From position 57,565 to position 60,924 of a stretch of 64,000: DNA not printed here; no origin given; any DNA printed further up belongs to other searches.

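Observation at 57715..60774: Stand-alone PHP-phosphoesterase / Rad50-SbcC-like ATPase fusion on a compositionally foreign insert (candidate single-gene defence, Ppl-like or new variant)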

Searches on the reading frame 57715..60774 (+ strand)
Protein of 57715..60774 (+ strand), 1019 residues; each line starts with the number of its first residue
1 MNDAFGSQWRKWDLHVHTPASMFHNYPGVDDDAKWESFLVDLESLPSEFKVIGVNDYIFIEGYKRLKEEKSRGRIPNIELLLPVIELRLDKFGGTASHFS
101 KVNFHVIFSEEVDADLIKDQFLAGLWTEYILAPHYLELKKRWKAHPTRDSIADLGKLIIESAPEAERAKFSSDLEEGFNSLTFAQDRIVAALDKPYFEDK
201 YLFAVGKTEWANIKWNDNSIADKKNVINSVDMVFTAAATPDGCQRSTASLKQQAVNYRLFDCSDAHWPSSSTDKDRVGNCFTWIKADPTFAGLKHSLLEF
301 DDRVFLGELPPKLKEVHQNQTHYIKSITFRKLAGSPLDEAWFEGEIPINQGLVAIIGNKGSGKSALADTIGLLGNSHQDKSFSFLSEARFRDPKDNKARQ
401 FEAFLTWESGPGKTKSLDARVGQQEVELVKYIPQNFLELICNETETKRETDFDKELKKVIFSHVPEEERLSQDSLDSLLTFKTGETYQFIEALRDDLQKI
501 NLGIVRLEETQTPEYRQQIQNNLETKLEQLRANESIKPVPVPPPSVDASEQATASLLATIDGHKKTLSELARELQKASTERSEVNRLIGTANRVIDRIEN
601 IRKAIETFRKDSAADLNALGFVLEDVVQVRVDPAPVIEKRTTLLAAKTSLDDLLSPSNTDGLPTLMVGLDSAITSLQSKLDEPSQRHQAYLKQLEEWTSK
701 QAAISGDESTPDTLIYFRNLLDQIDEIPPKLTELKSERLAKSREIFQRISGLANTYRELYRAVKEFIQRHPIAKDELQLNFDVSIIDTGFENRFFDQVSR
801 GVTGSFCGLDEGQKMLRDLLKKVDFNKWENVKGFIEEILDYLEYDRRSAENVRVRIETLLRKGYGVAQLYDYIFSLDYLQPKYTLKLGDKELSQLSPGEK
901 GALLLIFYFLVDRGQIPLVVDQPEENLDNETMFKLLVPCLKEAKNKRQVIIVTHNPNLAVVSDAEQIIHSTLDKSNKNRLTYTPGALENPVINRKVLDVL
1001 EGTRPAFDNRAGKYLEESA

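Call 3: search_protein_families(library=pfam, proteins=[window:57715-60774:+], max_evalue=1)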
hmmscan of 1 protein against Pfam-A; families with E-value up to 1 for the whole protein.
window:57715-60774:+ (1019 aa): 15 families
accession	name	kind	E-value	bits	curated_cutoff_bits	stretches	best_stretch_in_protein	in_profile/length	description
PF02463.25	SMC_N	-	1.3e-10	41.5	40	1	345-969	19-210/220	RecF/RecN/SMC N terminal domain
PF13304.12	AAA_21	-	1.8e-09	38.5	27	1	892-958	235-302/304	AAA domain, putative AbiEii toxin, Type IV TA system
PF13175.12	AAA_15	-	1.8e-05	25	32.1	1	345-592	18-266/374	AAA ATPase domain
PF13555.12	AAA_29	-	0.0015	18.7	27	1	345-371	16-43/61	P-loop containing region of AAA domain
PF20072.4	DUF6468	-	0.0037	17.8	26.9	1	547-604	17-74/76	Domain of unknown function (DUF6468)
PF13191.12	AAA_16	-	0.013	16.5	32.6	0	351-370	25-44/167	AAA ATPase domain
PF05859.17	Mis12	-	0.014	15.5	25.7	1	669-773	117-202/231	Mis12 protein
PF09701.15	Cas_Cmr5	-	0.021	15.5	21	1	665-706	38-82/119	CRISPR-associated protein (Cas_Cmr5)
PF05320.17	Pox_RNA_Pol_19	-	0.021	15.3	25.4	1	908-965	92-145/166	Poxvirus DNA-directed RNA polymerase 19 kDa subunit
PF14130.12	Cap4_nuclease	-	0.029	15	26.2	0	375-469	90-179/200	Cap4, dsDNA endonuclease domain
PF13401.12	AAA_22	-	0.037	14.8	27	1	349-381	4-33/130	AAA domain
PF05729.18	NACHT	-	0.049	13.9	26.7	1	352-389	2-41/167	NACHT domain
PF16591.11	HBM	-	0.18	11.6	29.8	0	490-630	17-150/254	Helical bimodular sensor domain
PF06892.16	Phage_CP76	-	0.22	11.8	26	1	539-607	73-145/146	Phage regulatory protein CII (CP76)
PF24580.1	DUF7607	-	0.65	10.6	27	0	574-627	38-91/110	Domain of unknown function (DUF7607)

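Call 4: search_protein_families(library=padloc, proteins=[window:57715-60774:+], max_evalue=1)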
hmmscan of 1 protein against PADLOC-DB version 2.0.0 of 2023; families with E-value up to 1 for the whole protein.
window:57715-60774:+ (1019 aa): 42 families (the best 25 are shown)
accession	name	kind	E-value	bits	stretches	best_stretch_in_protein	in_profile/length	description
PDLC02208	Ppl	-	4.3e-28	95.9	3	890-1011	772-889/894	-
PDLC04135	mad3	-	4.3e-20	70.6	2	819-969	207-336/374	mads_3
PDLC02980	AriA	-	2.4e-09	35.6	1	892-958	235-302/304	-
PDLC04164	AriA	-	6.8e-09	33.6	1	890-960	167-237/253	-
PDLC02979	AriA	-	1e-08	33.4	2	345-592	18-265/373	-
PDLC03859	LmuB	-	1.3e-08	32.5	1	466-959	169-589/611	-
PDLC04182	HEC-01A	-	5.5e-07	26.9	2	350-376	31-57/406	-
PDLC00091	GajA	-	9.9e-07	25.9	2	345-478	19-142/627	AAA ATPase domain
PDLC02335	AbiLi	-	3.4e-06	24.3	1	733-960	129-242/326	AbiLi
PDLC00099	GajA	-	5.7e-06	23.6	2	324-414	6-105/626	AAA ATPase domain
PDLC00080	GajA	-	2e-05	21.6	2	325-402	7-81/622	AAA ATPase domain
PDLC04678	PDC-M49A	-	2.3e-05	20.9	1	916-978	570-632/681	-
PDLC04680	PDC-M49A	-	2.7e-05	21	1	918-982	562-625/674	-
PDLC04177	HEC-01A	-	4.3e-05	20.7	2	351-381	27-57/393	-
PDLC04679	PDC-M49A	-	6.3e-05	19.8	1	918-980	432-494/541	-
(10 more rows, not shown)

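Call 5: search_protein_families(library=ncbifam, proteins=[window:57715-60774:+], max_evalue=1)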
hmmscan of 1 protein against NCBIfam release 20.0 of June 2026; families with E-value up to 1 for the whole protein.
window:57715-60774:+ (1019 aa): 41 families (the best 25 are shown)
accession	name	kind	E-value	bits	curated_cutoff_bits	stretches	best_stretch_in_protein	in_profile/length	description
NF045780.1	TrlF_fam_ATP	equivalog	4.4e-195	651.2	350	1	6-1014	2-943/944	TrlF family AAA-like ATPase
NF045781.1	Spaf1101_AAA_ATP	equivalog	9.3e-41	140.1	475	2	829-1014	653-832/836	Spaf_1101 family AAA-like ATPase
NF042955.1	Ppl_antiphage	equivalog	1.5e-31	109.2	1000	2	566-1010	457-878/882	anti-phage protein Ppl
TIGR03608.1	L_ocin_972_ABC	subfamily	7.3e-09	35.4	254.85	2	889-963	129-201/206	putative bacteriocin export ABC transporter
NF040873.1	AztA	equivalog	4.8e-06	26.3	220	1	886-963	111-186/191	zinc ABC transporter ATP-binding protein AztA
NF053840.1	MnTportMntADein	equivalog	8.1e-06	25.6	400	1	884-960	123-197/240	manganese ABC transporter ATP-binding protein MntA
NF007826.0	PRK10535.1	equivalog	3.7e-05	22.2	966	1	893-969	143-215/648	macrolide ABC transporter ATP-binding protein/permease MacB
NF003034.1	PRK03918.1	equivalog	5.3e-05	21.4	700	1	890-963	784-861/878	DNA double-strand break repair ATPase Rad50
TIGR04521.1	ECF_ATPase_2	equivalog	8.9e-05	21.7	330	2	351-371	32-52/279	energy-coupling factor transporter ATPase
TIGR02211.1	LolD_lipo_ex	equivalog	9.5e-05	22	307.75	1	890-961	137-207/221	lipoprotein-releasing ABC transporter ATP-binding protein LolD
TIGR02868.1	CydC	equivalog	0.00011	21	329.05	1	895-956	472-530/530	thiol reductant ABC exporter subunit CydC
NF000355.4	ribo_prot_ABC_F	equivalog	0.00017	20.6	380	1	888-955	111-173/499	ribosomal protection-like ABC-F family protein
TIGR02857.1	CydD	equivalog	0.0002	20.5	435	1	885-963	450-524/529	thiol reductant ABC exporter subunit CydD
TIGR01842.1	type_I_sec_PrtD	subfamily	0.00024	19.8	510.15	1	918-964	476-522/544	type I secretion system permease/ATPase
NF000169.2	ABCF_Sal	exception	0.00042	19.1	725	1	889-978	125-208/542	Sal family ABC-F type ribosomal protection protein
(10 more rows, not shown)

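Call 18: search_solved_structures(query=window:57715-60774:+, max_evalue=0.01, show_alignments=2)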
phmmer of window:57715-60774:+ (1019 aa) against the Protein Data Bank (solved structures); distinct sequences matched with E-value up to 0.01: 7.
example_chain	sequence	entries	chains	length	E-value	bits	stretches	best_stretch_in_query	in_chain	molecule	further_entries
5xu1_A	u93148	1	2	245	0.0001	23.6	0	892-972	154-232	ABC transporter ATP-binding protein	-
3qkt_A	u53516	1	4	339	0.0021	19.2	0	889-974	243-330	DNA double-strand break repair rad50 ATPase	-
3qku_A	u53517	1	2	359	0.0021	19.2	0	889-973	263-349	DNA double-strand break repair rad50 ATPase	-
4nci_A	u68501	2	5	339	0.0022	19.2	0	889-974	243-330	DNA double-strand break repair Rad50 ATPase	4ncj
4nck_A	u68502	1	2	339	0.0067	17.6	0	890-974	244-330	DNA double-strand break repair Rad50 ATPase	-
3qkr_B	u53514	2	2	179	0.0074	17.5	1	888-974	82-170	DNA double-strand break repair rad50 ATPase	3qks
1ii8_B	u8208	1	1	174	0.0091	17.2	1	889-974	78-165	Rad50 ABC-ATPase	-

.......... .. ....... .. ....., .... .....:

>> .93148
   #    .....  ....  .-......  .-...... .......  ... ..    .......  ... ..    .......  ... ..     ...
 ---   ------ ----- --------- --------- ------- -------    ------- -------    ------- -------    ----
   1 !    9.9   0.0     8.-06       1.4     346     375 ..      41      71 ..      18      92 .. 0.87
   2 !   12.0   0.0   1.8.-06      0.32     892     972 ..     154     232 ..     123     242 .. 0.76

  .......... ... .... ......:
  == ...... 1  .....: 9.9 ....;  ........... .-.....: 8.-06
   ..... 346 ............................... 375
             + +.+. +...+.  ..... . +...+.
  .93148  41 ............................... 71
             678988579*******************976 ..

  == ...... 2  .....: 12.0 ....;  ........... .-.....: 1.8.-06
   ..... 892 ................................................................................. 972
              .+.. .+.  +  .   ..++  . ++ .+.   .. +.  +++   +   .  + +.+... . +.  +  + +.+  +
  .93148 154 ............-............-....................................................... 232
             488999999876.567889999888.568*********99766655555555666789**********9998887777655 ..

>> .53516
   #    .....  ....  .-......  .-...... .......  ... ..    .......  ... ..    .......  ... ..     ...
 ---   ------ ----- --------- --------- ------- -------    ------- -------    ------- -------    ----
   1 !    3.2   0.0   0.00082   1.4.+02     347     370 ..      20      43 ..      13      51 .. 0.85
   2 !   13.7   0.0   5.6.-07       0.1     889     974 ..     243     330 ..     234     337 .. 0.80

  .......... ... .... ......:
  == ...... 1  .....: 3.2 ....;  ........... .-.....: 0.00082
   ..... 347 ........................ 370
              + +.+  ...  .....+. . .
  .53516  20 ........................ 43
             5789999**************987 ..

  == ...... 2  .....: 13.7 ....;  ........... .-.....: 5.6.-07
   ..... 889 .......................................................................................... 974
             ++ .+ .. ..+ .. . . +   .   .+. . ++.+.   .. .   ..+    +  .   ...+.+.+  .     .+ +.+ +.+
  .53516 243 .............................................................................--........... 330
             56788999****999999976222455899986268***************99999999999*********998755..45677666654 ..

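Call 20: find_homologous_proteins(query=window:57715-60774:+, max_evalue=1e-10)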
Query window:57715-60774:+ (1019 aa): 6318 proteins with E <= 1e-10 among 8000 candidates; the best 120 are listed.
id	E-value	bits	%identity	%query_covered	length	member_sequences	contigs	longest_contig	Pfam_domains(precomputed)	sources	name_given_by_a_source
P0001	0.0e+0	2247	100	98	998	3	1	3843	PF13175.13,PF02463.26,PF13304.13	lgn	-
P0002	0.0e+0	1616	68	100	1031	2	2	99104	PF13175.13,PF02463.26,PF13304.13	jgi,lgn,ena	-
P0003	0.0e+0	1593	67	100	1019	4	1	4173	PF02463.26,PF13304.13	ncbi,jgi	-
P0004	0.0e+0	1593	67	100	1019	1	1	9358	PF13175.13,PF02463.26,PF13304.13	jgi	jgi:ABC-type lipoprotein export system ATPase subunit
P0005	0.0e+0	1525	66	100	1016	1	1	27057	PF02463.26,PF13304.13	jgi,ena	jgi:ABC-type lipoprotein export system ATPase subunit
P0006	0.0e+0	1519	65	100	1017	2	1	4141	PF02463.26,PF13304.13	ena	-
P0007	0.0e+0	1515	65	100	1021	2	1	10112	PF02463.26,PF13304.13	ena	-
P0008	0.0e+0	1505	65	100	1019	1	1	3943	PF02463.26,PF13304.13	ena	-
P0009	0.0e+0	1495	64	100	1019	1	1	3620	PF02463.26,PF13304.13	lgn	-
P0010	0.0e+0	1455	64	100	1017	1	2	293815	PF02463.26,PF13304.13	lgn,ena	-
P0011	0.0e+0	1356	63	94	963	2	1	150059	PF13175.13,PF02463.26,PF13304.13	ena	-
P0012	0.0e+0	1306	58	100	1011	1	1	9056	PF02463.26,PF13304.13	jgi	jgi:ABC-type lipoprotein export system ATPase subunit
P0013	0.0e+0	1288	56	100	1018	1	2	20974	PF02463.26,PF13304.13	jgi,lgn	jgi:ABC-type lipoprotein export system ATPase subunit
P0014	0.0e+0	1212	64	82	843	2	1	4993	PF02463.26,PF13304.13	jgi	jgi:ABC-type lipoprotein export system ATPase subunit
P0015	0.0e+0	1210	63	84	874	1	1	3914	PF02463.26,PF13304.13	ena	-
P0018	0.0e+0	1161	53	100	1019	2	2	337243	PF13175.13,PF02463.26,PF13304.13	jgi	-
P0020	0.0e+0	1148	51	99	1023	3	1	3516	PF02463.26,PF13304.13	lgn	-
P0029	0.0e+0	1133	51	100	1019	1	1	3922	PF02463.26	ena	-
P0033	0.0e+0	1124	51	99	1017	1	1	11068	PF13175.13,PF02463.26,PF13304.13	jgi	-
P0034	0.0e+0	1123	51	99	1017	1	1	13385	PF13175.13,PF02463.26,PF13304.13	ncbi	-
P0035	0.0e+0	1122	51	100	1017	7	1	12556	PF13175.13,PF02463.26,PF13304.13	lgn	-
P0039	0.0e+0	1121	50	100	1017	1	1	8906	PF02463.26,PF13304.13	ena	-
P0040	0.0e+0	1120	51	100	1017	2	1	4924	PF02463.26,PF13304.13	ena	-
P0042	0.0e+0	1119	50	100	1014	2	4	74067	PF02463.26,PF13304.13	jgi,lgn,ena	jgi:ABC-type lipoprotein export system ATPase subunit/uncharacterized small protein (DUF1192 family)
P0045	0.0e+0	1117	50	99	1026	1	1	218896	PF02463.26,PF13304.13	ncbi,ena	-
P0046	0.0e+0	1115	50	100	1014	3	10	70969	PF02463.26,PF13304.13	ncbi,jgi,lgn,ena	-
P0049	0.0e+0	1115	50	100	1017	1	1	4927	PF02463.26,PF13304.13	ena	-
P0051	0.0e+0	1114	51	100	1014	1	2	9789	PF02463.26,PF13304.13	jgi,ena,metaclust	metaclust:\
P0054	0.0e+0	1112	51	100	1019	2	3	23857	PF02463.26,PF13304.13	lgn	-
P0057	0.0e+0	1111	50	100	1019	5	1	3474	PF13175.13,PF02463.26,PF13304.13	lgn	-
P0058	0.0e+0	1111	50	100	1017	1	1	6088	PF02463.26,PF13304.13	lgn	-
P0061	0.0e+0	1108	50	100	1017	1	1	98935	PF02463.26,PF13304.13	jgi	jgi:ABC-type lipoprotein export system ATPase subunit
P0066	0.0e+0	1105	50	100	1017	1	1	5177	PF13175.13,PF02463.26,PF13304.13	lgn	-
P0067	0.0e+0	1104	49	99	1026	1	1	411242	PF02463.26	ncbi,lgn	-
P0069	0.0e+0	1103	50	100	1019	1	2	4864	PF02463.26,PF13304.13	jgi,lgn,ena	-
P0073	0.0e+0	1101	49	100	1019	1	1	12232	PF02463.26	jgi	jgi:predicted Zn-dependent protease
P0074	0.0e+0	1101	51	99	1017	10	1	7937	PF13175.13,PF02463.26,PF13304.13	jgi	-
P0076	0.0e+0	1100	49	100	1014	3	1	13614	PF02463.26,PF13304.13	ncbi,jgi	jgi:ABC-type lipoprotein export system ATPase subunit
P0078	0.0e+0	1099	49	100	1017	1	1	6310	PF02463.26,PF13304.13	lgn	-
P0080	0.0e+0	1098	50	100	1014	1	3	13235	PF13304.13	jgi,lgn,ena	jgi:ABC-type lipoprotein export system ATPase subunit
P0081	0.0e+0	1098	49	100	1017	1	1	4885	PF02463.26,PF13304.13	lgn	-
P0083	0.0e+0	1098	50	100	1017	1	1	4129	PF02463.26,PF13304.13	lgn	-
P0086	0.0e+0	1097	50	100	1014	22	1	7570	PF02463.26,PF13304.13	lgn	-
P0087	0.0e+0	1097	49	100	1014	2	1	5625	PF13175.13,PF02463.26,PF13304.13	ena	-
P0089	0.0e+0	1097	50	100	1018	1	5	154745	PF13175.13,PF02463.26,PF13304.13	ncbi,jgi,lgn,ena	jgi:ABC-type lipoprotein export system ATPase subunit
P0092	0.0e+0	1096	50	100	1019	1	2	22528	PF02463.26,PF13304.13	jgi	jgi:ABC-type lipoprotein export system ATPase subunit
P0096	0.0e+0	1094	49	100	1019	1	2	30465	PF02463.26,PF13304.13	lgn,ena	-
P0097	0.0e+0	1093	49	100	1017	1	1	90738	PF13304.13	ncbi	ncbi:MAG: TrlF family AAA-like ATPase [Bryobacteraceae bacterium]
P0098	0.0e+0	1093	50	100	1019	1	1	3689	PF02463.26,PF13304.13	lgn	-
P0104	0.0e+0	1091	50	100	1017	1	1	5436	PF02463.26,PF13304.13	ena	-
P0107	0.0e+0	1088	49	100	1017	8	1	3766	PF02463.26,PF13304.13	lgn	-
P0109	0.0e+0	1087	49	100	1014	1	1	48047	PF02463.26,PF13304.13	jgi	jgi:ABC-type lipoprotein export system ATPase subunit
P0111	0.0e+0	1086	49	100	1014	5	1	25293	PF13175.13,PF02463.26,PF13304.13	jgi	jgi:ABC-type lipoprotein export system ATPase subunit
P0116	0.0e+0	1081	49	100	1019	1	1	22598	PF13175.13,PF02463.26,PF13304.13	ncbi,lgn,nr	ncbi:MAG: DNA repair protein [Kiritimatiellae bacterium]|nr:DNA repair protein [Kiritimatiellia bact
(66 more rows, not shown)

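Call 21: find_related_loci(query=window:57715-60774:+, collection=genome_contigs, flank=10000)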
Query window:57715-60774:+ (1019 aa) in genome_contigs; peptide patterns used: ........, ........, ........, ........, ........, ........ (x = any residue, [..] = any of these).
29 stretches matched a pattern; 2 encode a relative of the query (tblastn E <= 1e-3); 2 distinct loci.
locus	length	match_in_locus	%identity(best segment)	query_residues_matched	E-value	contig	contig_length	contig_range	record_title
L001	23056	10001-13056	48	1-1019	0e+0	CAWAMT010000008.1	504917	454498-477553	MAG: uncultured Gammaproteobacteria bacterium isolate MFD01716.bin.2.45 genome assembly, contig: contig_50111, whole gen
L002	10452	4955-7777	44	6-1014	3e-100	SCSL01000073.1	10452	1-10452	MAG: Patescibacteria group bacterium isolate FW215_bin.11 FW215_bin.11-112572, whole genome shotgun sequence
